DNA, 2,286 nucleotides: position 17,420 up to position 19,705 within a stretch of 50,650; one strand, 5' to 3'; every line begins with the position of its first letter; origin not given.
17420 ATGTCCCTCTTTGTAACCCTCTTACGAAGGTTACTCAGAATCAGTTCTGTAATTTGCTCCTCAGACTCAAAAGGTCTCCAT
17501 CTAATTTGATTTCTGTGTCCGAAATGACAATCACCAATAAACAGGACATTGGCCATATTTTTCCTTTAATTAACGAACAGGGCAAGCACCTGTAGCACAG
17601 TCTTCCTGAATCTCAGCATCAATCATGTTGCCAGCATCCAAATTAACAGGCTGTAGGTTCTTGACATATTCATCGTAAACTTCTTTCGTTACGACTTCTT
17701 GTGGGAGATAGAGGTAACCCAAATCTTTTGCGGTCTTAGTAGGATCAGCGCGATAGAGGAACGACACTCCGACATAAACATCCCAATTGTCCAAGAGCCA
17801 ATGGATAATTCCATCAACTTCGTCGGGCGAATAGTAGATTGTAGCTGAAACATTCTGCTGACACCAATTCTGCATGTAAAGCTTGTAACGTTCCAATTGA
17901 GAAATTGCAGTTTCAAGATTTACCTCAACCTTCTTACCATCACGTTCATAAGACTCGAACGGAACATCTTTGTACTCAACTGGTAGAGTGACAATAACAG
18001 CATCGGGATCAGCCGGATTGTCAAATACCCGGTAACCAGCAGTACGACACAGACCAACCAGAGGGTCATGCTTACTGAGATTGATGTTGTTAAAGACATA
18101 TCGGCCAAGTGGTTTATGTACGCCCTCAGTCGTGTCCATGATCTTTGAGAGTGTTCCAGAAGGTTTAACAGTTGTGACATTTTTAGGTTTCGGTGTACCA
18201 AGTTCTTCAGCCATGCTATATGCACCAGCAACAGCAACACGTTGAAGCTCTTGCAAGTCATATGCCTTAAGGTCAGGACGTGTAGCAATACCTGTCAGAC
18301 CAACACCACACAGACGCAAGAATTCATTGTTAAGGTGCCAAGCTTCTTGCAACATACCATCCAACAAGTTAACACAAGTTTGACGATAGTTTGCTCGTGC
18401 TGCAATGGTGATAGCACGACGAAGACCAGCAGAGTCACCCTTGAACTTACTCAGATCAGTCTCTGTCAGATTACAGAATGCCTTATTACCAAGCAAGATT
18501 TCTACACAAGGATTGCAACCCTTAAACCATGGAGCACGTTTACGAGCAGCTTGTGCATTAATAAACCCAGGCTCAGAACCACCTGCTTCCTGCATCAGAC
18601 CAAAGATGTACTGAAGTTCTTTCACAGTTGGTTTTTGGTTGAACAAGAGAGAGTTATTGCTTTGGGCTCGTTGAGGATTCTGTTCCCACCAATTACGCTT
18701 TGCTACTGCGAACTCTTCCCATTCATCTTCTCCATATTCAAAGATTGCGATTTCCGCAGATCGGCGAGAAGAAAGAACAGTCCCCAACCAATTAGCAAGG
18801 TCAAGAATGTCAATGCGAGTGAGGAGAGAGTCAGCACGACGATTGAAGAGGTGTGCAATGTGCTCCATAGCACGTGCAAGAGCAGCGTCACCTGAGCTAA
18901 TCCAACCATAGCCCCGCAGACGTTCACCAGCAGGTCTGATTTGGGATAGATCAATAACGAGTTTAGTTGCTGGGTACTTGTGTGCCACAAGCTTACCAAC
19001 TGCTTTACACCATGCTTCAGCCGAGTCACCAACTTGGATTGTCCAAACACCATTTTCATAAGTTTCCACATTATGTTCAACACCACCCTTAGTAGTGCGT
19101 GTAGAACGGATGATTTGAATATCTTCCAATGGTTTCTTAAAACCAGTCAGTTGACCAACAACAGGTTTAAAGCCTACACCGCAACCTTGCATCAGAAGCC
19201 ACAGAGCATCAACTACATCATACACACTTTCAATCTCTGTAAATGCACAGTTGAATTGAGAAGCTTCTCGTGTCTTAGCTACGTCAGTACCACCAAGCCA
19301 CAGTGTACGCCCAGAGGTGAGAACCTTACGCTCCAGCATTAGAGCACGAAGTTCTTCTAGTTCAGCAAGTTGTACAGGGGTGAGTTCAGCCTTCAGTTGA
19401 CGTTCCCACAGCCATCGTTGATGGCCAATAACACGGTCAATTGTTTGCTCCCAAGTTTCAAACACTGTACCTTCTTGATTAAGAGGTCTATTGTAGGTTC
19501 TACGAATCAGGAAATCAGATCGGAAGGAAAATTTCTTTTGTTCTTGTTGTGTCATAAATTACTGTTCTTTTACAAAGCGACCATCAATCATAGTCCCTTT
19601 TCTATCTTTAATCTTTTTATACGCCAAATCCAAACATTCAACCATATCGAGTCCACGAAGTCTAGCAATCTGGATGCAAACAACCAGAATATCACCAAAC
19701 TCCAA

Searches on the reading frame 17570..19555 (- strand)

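Call 99: search_protein_families(library=pfam, proteins=[window:17570-19555:-], max_evalue=0.001)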
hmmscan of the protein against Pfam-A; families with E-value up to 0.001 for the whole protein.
window:17570-19555:- (661 aa): 3 families
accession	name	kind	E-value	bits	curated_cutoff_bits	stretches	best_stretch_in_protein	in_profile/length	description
PF17975.6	RNR_Alpha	-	2.4e-07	31.6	26.4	1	4-90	12-101/101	Ribonucleotide reductase alpha domain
PF21995.1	RNR-II_ins_dom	-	2.7e-07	31.2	27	1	157-234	21-104/107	B12-dependent ribonucleotide reductase, insertion domain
PF02867.20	Ribonuc_red_lgC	-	1.3e-06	27.8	23.9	0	343-424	205-292/523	Ribonucleotide reductase, barrel domain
